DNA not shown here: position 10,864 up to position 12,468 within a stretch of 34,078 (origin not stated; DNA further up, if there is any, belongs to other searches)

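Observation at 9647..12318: Exported M23 peptidase fused to a class-I glutamine-amidotransferase fold, translationally coupled to a HEAT-like partner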

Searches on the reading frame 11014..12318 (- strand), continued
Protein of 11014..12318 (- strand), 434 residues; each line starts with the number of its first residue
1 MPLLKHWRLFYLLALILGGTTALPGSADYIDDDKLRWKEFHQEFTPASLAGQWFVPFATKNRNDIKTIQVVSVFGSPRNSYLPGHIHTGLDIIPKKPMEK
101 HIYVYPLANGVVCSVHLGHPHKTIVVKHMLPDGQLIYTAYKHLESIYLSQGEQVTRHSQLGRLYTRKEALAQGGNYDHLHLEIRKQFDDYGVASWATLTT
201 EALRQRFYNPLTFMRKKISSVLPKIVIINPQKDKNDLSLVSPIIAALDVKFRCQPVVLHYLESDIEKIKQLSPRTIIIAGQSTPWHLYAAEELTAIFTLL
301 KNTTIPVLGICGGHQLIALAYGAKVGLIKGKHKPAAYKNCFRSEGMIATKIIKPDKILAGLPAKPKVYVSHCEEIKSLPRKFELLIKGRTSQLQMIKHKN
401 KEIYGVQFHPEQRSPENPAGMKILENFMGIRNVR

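Call 48: predict_structure(alignment_id=A3)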
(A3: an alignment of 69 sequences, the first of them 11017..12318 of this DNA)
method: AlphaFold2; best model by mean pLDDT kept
length: 434 residues; sequences in the alignment: 69
mean_pLDDT: 93.7   pTM: 0.84
mean pLDDT of the five models: 93.7, 93.4, 93.0, 92.8, 92.3
residues with pLDDT >= 90: 365; 70-90: 53; 50-70: 14; < 50: 2
segments of 3 or more residues with pLDDT < 50: none
pLDDT, mean of each block of 10 residues (from residue 1): 74 76 63 94 96 95 96 89 88 92 97 93 97 97 97 97 97 95 97 87 95 94 95 98 93 94 98 98 98 98 98 99 98 96 98 98 98 98 98 98 98 94 96 55
secondary structure, 60 per line:
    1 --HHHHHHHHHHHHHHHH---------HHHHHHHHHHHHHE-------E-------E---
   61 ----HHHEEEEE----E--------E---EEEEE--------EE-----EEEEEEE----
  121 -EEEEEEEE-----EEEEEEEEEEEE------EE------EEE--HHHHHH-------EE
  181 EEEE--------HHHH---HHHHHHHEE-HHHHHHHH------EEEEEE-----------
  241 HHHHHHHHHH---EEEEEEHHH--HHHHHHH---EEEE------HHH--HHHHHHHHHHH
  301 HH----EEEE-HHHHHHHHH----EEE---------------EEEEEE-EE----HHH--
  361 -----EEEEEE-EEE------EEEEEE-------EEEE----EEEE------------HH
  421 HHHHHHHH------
elements in order: H3-18 H28-40 E68-72 E90-94 E110-116 E122-129 E135-146 E161-163 H166-171 E179-184 H193-196 H200-206 H210-217 E224-229 H241-250 E254-259 H265-271 E275-278 H290-302 E307-310 H312-320 E325-327 E343-348 E366-371 E373-375 E382-387 E395-398 E403-406 H419-428

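Call 50: fold_search(model_id=the predicted structure, library=pdb)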
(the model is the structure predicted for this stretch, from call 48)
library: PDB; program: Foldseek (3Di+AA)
matches with E <= 10: 1353; with E <= 0.001: 178
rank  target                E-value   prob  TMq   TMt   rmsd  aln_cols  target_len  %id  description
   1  8gr3_A                3.0e-17  1.00  0.39  0.85   2.8       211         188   28  Crystal structure of K151L/Y158F mutant of GATase subunit of Methanocaldococcus jannaschii GMP synthetase (released 2023-07-12)
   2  8gr1_A                6.0e-17  1.00  0.39  0.85   2.8       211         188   28  Crystal structure of D110V/K151L mutant of GATase subunit of Methanocaldococcus jannaschii GMP synthetase (released 2023-07-12)
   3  7d97_A                6.8e-17  1.00  0.38  0.85   2.8       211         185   29  Crystal structure of N109P mutant of GATase subunit of Methanocaldococcus jannaschii GMP synthetase (released 2021-08-04)
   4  2d7j                  7.6e-17  1.00  0.37  0.81   3.2       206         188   33  Crystal Structure Analysis of Glutamine Amidotransferase from Pyrococcus horikoshii OT3 (released 2006-11-21)
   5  7d97_B                1.0e-16  1.00  0.38  0.83   3.3       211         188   29  Crystal structure of N109P mutant of GATase subunit of Methanocaldococcus jannaschii GMP synthetase (released 2021-08-04)
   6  7d97_C                1.6e-16  1.00  0.38  0.85   3.2       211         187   29  Crystal structure of N109P mutant of GATase subunit of Methanocaldococcus jannaschii GMP synthetase (released 2021-08-04)
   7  7d96                  2.1e-16  1.00  0.37  0.83   3.4       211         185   29  Crystal structure of D110G mutant of GATase subunit of Methanocaldococcus jannaschii GMP synthetase (released 2021-08-04)
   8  1wl8                  4.4e-16  1.00  0.37  0.82   3.0       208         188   32  Crystal structure of PH1346 protein from Pyrococcus horikoshii (released 2005-08-16)
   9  7d95_A                1.1e-15  1.00  0.38  0.83   3.3       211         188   28  Crystal structure of acivicin-bound GATase subunit of Methanocaldococcus jannaschii GMP synthetase (released 2021-08-04)
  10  2a9v_A                1.6e-15  1.00  0.38  0.79   3.5       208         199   25  Crystal structure of a putative gmp synthase subunit a protein (ta0944m) from thermoplasma acidophilum at 2.45 A resol (released 2005-08-02)
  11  2a9v_B                1.6e-15  1.00  0.38  0.79   3.6       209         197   25  Crystal structure of a putative gmp synthase subunit a protein (ta0944m) from thermoplasma acidophilum at 2.45 A resol (released 2005-08-02)
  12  2a9v_C                2.9e-15  1.00  0.38  0.79   3.5       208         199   25  Crystal structure of a putative gmp synthase subunit a protein (ta0944m) from thermoplasma acidophilum at 2.45 A resol (released 2005-08-02)
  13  2a9v_D                4.9e-15  1.00  0.39  0.80   2.9       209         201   24  Crystal structure of a putative gmp synthase subunit a protein (ta0944m) from thermoplasma acidophilum at 2.45 A resol (released 2005-08-02)
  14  7yc6                  1.2e-14  1.00  0.37  0.84   3.0       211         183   29  Crystal structure of D110P mutant of GATase subunit of Methanocaldococcus jannaschii GMP synthetase (released 2023-06-14)
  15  2lxn_MODEL_1_A        1.9e-14  1.00  0.36  0.77   4.5       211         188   26  Solution NMR structure of glutamine amido transferase subunit of gaunosine monophosphate synthetase from Metha (released 2013-06-12)
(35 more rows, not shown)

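Call 57: search_protein_representatives(alignment_id=A2)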
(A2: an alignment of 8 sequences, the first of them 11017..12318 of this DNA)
Query: 8 sequences, 432 profile positions. Proteins with E-value up to 0.001 (for the whole library): 8771; up to 1e-10: 1431; up to 1e-30: 135. The best 150 are listed.
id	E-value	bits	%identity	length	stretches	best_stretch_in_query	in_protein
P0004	8.8e-207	703.4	-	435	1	6-430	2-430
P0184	4.1e-85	302.5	-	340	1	11-219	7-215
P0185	6.9e-80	285.3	-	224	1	4-219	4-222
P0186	1.7e-79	284.0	-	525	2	16-220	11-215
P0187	2.5e-78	280.2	-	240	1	10-219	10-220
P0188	1.3e-75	271.2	-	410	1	13-218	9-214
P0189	2.2e-73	263.9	-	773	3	254-428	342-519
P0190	6.9e-72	258.9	-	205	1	41-219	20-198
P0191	8.4e-66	238.9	-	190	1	249-430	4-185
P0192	1.1e-63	231.9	-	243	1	20-219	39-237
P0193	1.9e-59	218.0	-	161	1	58-218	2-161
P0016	2.4e-58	214.3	-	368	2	220-429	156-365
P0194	7.8e-58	212.6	-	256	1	218-429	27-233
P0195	8.3e-58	212.5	-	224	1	221-429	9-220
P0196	3.5e-57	210.5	-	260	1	38-219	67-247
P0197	1.1e-55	205.5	-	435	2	240-428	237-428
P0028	3.4e-53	197.3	-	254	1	219-428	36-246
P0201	1.2e-52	195.5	-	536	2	250-429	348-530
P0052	4.6e-52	193.6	-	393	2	220-427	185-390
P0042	9.4e-48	179.4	-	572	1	200-428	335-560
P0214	3.1e-44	167.8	-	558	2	245-429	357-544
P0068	9.2e-41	156.4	-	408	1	225-428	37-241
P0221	1.5e-40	155.7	-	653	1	254-429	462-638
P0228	2.4e-39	151.7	-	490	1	252-428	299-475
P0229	2.7e-39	151.5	-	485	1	219-429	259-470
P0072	1.2e-38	149.4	-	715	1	252-428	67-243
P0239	1.7e-37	145.7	-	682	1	252-429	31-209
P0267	5.7e-33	130.7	-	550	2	246-428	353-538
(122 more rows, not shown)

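Call 58: search_protein_families(library=pfam, proteins=[P0186, P0189, P0197, P0201, P0214, P0267, P0221, P0228, P0229, P0239], max_evalue=0.01)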
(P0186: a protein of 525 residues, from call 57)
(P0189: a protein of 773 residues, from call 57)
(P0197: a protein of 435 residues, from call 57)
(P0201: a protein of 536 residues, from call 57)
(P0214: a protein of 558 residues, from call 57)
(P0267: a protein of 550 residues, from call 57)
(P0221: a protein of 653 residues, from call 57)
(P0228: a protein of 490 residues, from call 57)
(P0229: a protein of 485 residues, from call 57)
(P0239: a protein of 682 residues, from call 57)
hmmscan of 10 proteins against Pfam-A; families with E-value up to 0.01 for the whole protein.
P0186 (525 aa): 2 families
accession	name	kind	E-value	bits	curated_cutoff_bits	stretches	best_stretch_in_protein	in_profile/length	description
PF01551.29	Peptidase_M23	-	3.6e-19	69.2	28.7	2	242-311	14-75/96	Peptidase family M23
PF03734.19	YkuD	-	5.9e-17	63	23.4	1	363-524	2-146/146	L,D-transpeptidase catalytic domain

P0189 (773 aa): 2 families
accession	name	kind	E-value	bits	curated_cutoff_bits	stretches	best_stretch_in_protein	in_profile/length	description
PF00117.34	GATase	-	1.3e-42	146.1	22.8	3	361-518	44-187/190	Glutamine amidotransferase class-I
PF07722.19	Peptidase_C26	-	2.1e-15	57.5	20.5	2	382-501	99-219/219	Peptidase C26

P0197 (435 aa): 2 families
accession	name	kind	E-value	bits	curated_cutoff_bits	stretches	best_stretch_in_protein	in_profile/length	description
PF00117.34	GATase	-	1e-29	104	22.8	2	287-428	62-188/190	Glutamine amidotransferase class-I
PF07722.19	Peptidase_C26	-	1.2e-12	48.5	20.5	1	283-410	91-219/219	Peptidase C26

P0201 (536 aa): 2 families
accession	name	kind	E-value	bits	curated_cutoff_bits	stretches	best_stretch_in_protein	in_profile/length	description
PF00117.34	GATase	-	5.8e-31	108.1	22.8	2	371-529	45-188/190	Glutamine amidotransferase class-I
PF07722.19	Peptidase_C26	-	2.7e-09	37.6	20.5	1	394-511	101-219/219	Peptidase C26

P0214 (558 aa): 2 families
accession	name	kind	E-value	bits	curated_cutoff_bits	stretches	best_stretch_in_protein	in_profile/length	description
PF00117.34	GATase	-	5e-31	108.3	22.8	2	401-542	61-187/190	Glutamine amidotransferase class-I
PF07722.19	Peptidase_C26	-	5e-09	36.7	20.5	1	395-525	88-219/219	Peptidase C26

P0267 (550 aa): 2 families
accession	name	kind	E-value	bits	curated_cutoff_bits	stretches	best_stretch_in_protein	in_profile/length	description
PF00117.34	GATase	-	3.7e-23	82.6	22.8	1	394-537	59-187/190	Glutamine amidotransferase class-I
PF07722.19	Peptidase_C26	-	3.4e-10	40.5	20.5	1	393-520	91-219/219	Peptidase C26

P0221 (653 aa): 2 families
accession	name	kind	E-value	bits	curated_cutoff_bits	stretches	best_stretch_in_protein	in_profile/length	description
PF00117.34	GATase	-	6.1e-19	68.9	22.8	1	477-635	40-186/190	Glutamine amidotransferase class-I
PF07722.19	Peptidase_C26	-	6.2e-11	42.9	20.5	1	513-619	107-219/219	Peptidase C26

P0228 (490 aa): 3 families
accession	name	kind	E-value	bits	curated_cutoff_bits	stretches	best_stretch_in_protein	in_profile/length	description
PF00117.34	GATase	-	4.6e-20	72.5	22.8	1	287-474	8-187/190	Glutamine amidotransferase class-I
PF07722.19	Peptidase_C26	-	1.1e-06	29.1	20.5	1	349-457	104-219/219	Peptidase C26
PF00656.27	Peptidase_C14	-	1.7e-05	25.1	21.4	1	54-169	26-142/233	Caspase domain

P0229 (485 aa): 3 families
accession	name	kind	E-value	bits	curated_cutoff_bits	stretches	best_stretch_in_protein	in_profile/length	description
PF00656.27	Peptidase_C14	-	1.1e-26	94.4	21.4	1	28-245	2-232/233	Caspase domain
PF00117.34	GATase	-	3.1e-17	63.3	22.8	1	332-460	61-181/190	Glutamine amidotransferase class-I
PF07722.19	Peptidase_C26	-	2.2e-09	37.9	20.5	1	338-451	99-219/219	Peptidase C26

P0239 (682 aa): 3 families
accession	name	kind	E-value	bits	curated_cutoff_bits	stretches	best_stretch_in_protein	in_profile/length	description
PF01244.27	Peptidase_M19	-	1.3e-65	222.1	26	1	216-528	5-318/319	Membrane dipeptidase (Peptidase family M19)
PF00117.34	GATase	-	2.4e-20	73.5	22.8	1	83-207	73-187/190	Glutamine amidotransferase class-I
PF07722.19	Peptidase_C26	-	1.1e-09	38.9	20.5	1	84-190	107-219/219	Peptidase C26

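Call 61: search_protein_families(library=pfam, proteins=[L034:5578-7470:+, L034:9548-10990:-, L041:8662-9162:+, L041:9260-9703:+, L041:6614-7294:+, L044:6260-7288:+, L044:8740-10722:-, L033:4527-6128:+, L046:6072-7742:+, L038:8533-9660:+], max_evalue=0.001)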
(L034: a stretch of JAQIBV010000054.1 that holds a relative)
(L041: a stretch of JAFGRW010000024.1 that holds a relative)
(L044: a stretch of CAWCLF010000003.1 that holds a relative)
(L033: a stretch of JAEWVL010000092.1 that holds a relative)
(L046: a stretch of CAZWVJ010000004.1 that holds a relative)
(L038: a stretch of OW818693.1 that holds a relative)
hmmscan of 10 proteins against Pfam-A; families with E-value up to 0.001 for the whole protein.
L034:5578-7470:+ (630 aa): 2 families
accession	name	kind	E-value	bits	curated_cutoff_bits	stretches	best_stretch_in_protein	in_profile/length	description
PF00933.27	Glyco_hydro_3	-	1.4e-73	248.5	27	1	55-373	1-316/316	Glycosyl hydrolase family 3 N terminal domain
PF01915.27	Glyco_hydro_3_C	-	2.4e-35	122.8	31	1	410-626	1-199/200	Glycosyl hydrolase family 3 C-terminal domain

L034:9548-10990:- (480 aa): 0 families

L041:8662-9162:+ (166 aa): 2 families
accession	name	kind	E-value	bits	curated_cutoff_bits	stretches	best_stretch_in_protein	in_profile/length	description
PF00293.34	NUDIX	-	5.3e-20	72.2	21.1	1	31-140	3-118/134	NUDIX domain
PF17785.7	PUA_3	-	0.00028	21.1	22.6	0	116-151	17-53/64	PUA-like domain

L041:9260-9703:+ (147 aa): 6 families
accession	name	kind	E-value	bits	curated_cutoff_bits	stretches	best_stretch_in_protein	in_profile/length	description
PF00583.31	Acetyltransf_1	-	6.7e-21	75.2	20.7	1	21-130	5-116/116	Acetyltransferase (GNAT) family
PF13508.13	Acetyltransf_7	-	2e-16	60.6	27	1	51-131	4-83/84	Acetyltransferase (GNAT) domain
PF13673.13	Acetyltransf_10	-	8e-15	55.4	23.6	1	40-132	21-109/128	Acetyltransferase (GNAT) domain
PF13527.13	Acetyltransf_9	-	5.5e-07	30.1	25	1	12-130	5-124/127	Acetyltransferase (GNAT) domain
PF08445.16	FR47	-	7.2e-07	29.5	22.1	1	73-132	21-79/86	FR47-like protein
PF14542.12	Acetyltransf_CG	-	0.00019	21.9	30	1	72-107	23-58/80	GCN5-related N-acetyl-transferase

L041:6614-7294:+ (226 aa): 1 family
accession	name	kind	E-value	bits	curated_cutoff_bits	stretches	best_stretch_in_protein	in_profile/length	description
PF10056.14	DUF2293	-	1.5e-18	67.1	25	1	127-208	6-85/85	Uncharacterized conserved protein (DUF2293)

L044:6260-7288:+ (342 aa): 4 families
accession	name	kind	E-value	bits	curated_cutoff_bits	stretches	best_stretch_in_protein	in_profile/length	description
PF00665.32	rve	-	3.6e-17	62.9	32.6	1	131-227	2-99/102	Integrase core domain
PF13683.12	rve_3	-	4.4e-14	52.4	26.5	1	219-284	2-67/67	Integrase core domain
PF13333.12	rve_2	-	3e-09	37.3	22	1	237-286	1-50/56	Integrase core domain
PF13565.12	HTH_32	-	2.7e-08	34.7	33.7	1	33-104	4-73/73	Homeodomain-like domain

L044:8740-10722:- (660 aa): 2 families
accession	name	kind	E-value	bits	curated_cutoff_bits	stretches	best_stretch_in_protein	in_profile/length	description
PF03415.19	Peptidase_C11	-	2.1e-14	54.3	25.8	1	79-302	2-183/359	Clostripain family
PF04151.21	PPC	-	0.00068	20.9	25.9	1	527-628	1-70/70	Bacterial pre-peptidase C-terminal domain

L033:4527-6128:+ (533 aa): 3 families
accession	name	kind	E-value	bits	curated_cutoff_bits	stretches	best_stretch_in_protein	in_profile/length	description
PF00128.31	Alpha-amylase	-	2.5e-127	426.3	22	1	13-466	1-446/446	Alpha amylase, catalytic domain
PF11941.14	DUF3459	-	1.1e-08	35.7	22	1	449-525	1-84/90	Domain of unknown function (DUF3459)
PF14701.12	hDGE_amylase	-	2.8e-05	23.9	27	1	28-125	19-124/439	Glycogen debranching enzyme, glucanotransferase domain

L046:6072-7742:+ (556 aa): 3 families
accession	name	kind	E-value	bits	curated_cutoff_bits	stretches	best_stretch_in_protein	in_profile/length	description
PF02776.23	TPP_enzyme_N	-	1.3e-36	125.4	26.8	1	5-121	2-119/119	Thiamine pyrophosphate enzyme, N-terminal TPP binding domain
PF00205.28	TPP_enzyme_M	-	5.6e-33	114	30.4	1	194-325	1-137/137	Thiamine pyrophosphate enzyme, central domain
PF02775.26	TPP_enzyme_C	-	3e-31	108.7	21.9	1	407-535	23-151/151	Thiamine pyrophosphate enzyme, C-terminal TPP binding domain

L038:8533-9660:+ (375 aa): 1 family
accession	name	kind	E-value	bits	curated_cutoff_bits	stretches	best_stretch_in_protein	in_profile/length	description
PF01212.27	Beta_elim_lyase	-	7.8e-28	98.1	27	1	58-307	26-283/288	Beta-eliminating lyase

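Call 65: search_protein_families(library=padloc, proteins=[window:11014-12318:-], max_evalue=0.01)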
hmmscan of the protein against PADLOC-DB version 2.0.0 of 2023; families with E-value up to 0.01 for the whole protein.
window:11014-12318:- (434 aa): 0 families

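Call 68: search_protein_families(library=pfam, proteins=[L055:9373-10692:+, L055:6694-7839:-, L055:11910-12593:-, L055:8589-9410:+, L055:12590-13474:-, L053:2005-3360:+, L072:8534-8962:-, L072:9024-10691:+, L064:6467-7465:-], max_evalue=0.001)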
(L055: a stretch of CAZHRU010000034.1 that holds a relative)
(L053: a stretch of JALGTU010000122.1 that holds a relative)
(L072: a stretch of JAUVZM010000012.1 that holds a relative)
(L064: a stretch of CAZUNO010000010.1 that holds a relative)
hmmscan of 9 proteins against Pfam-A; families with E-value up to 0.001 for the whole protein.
L055:9373-10692:+ (439 aa): 1 family
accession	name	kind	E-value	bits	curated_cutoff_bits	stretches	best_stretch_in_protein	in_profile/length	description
PF00171.27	Aldedh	-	2.7e-15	56.3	23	1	31-298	35-289/461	Aldehyde dehydrogenase family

L055:6694-7839:- (381 aa): 2 families
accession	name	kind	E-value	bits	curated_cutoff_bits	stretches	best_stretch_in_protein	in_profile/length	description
PF06347.19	SH3_4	-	1.7e-05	24.9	24.1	1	334-378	7-52/56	Bacterial SH3 domain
PF08239.17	SH3_3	-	1.8e-05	25.3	27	1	333-377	4-50/54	Bacterial SH3 domain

L055:11910-12593:- (227 aa): 1 family
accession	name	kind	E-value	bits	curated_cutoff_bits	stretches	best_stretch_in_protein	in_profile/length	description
PF21948.1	LplA-B_cat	-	1.6e-43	149.4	27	1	14-207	1-199/200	Lipoyl protein ligase A/B catalytic domain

L055:8589-9410:+ (273 aa): 1 family
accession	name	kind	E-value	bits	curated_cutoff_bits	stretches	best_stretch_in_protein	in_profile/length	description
PF00696.33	AA_kinase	-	9.7e-36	124.1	24.9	1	16-247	2-234/234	Amino acid kinase family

L055:12590-13474:- (294 aa): 2 families
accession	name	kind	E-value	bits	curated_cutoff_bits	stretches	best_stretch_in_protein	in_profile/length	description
PF00348.22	polyprenyl_synt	-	5.6e-58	196.5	27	1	32-265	3-230/251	Polyprenyl synthetase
PF01040.23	UbiA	-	9.1e-05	22.3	34.2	1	53-122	128-196/250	UbiA prenyltransferase family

L053:2005-3360:+ (451 aa): 1 family
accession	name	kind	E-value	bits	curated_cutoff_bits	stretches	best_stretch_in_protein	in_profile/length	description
PF05193.26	Peptidase_M16_C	-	1.4e-14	54.9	23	1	196-381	2-181/181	Peptidase M16 inactive domain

L072:8534-8962:- (142 aa): 0 families

L072:9024-10691:+ (555 aa): 2 families
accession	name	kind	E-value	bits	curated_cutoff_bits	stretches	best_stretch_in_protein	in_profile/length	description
PF00370.27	FGGY_N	-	1.9e-55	188.6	28.8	1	50-293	2-243/245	FGGY family of carbohydrate kinases, N-terminal domain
PF02782.22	FGGY_C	-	2e-34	119.6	27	1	304-496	2-196/198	FGGY family of carbohydrate kinases, C-terminal domain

L064:6467-7465:- (332 aa): 3 families
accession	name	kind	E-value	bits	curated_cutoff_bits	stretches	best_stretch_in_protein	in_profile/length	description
PF02894.22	GFO_IDH_MocA_C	-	1.1e-30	107.5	22.9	1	136-330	1-218/218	Oxidoreductase family, C-terminal alpha/beta domain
PF01408.29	GFO_IDH_MocA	-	2.7e-26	93.1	24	1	6-124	1-120/120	Oxidoreductase family, NAD-binding Rossmann fold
PF22725.1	GFO_IDH_MocA_C3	-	9.8e-26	90.6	27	1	132-254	1-123/124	GFO/IDH/MocA C-terminal domain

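Call 69: list_cluster_members(proteins=[window:11017-12318:-, window:9650-11017:-])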
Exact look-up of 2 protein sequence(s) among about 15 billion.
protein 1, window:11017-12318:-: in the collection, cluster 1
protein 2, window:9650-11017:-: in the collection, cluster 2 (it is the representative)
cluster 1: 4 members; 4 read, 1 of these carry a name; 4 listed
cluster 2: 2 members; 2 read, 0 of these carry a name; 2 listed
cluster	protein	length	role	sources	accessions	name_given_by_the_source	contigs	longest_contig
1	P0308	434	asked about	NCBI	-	-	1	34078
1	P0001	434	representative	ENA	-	-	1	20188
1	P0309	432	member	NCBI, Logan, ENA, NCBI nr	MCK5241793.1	gamma-glutamyl-gamma-aminobutyrate hydrolase family protein [bacterium]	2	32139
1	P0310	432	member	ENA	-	-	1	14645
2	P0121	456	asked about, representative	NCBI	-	-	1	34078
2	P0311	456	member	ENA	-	-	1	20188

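Call 71: find_encoding_contigs(protein=P0310, flank=7000, max_places=3)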
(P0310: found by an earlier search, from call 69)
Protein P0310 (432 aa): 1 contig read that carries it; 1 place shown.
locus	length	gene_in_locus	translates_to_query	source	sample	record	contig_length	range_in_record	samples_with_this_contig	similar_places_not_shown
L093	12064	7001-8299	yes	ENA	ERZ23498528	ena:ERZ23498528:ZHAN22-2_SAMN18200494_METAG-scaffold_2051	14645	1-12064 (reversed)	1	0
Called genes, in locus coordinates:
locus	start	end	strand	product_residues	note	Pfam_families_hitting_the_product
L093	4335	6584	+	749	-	-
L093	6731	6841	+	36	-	-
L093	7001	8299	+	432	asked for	PF01551:Peptidase_M23 (weak), PF00117:GATase, PF07722:Peptidase_C26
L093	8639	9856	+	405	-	PF00270:DEAD, PF04851:ResIII (weak), PF00271:Helicase_C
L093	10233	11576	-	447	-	PF13699:eCIS_core, PF20085:TGL (faint)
